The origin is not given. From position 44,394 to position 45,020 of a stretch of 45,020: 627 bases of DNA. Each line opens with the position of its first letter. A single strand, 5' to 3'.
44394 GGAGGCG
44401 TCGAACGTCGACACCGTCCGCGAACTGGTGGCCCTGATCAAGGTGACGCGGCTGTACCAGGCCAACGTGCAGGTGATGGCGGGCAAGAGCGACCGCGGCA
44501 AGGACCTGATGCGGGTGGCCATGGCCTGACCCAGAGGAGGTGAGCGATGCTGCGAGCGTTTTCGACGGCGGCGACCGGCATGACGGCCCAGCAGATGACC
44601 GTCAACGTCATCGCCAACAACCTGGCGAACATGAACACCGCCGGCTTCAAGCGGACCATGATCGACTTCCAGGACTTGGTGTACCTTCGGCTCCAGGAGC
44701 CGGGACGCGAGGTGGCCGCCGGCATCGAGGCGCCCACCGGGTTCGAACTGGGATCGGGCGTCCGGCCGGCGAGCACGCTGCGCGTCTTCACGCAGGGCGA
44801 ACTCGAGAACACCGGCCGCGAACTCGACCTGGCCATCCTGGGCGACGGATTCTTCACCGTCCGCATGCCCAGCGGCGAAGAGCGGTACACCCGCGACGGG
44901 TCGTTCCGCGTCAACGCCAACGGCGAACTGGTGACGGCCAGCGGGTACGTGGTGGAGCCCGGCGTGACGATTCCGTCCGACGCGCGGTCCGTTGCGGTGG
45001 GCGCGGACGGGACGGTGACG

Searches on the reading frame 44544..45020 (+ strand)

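Call 49: search_protein_families(library=pfam, proteins=[window:44544-45020:+], max_evalue=0.001)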
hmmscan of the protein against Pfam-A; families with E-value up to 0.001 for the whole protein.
window:44544-45020:+ (159 aa): 2 families
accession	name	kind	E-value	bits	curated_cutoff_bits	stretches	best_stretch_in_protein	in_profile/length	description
PF22692.1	LlgE_F_G_D1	-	1.4e-26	92.9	27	1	97-159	1-63/64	Flagellar hook protein FlgE/F/G D1 domain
PF00460.25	Flg_bb_rod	-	3.2e-10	40.2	20.7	1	8-36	3-31/31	Flagella basal body rod protein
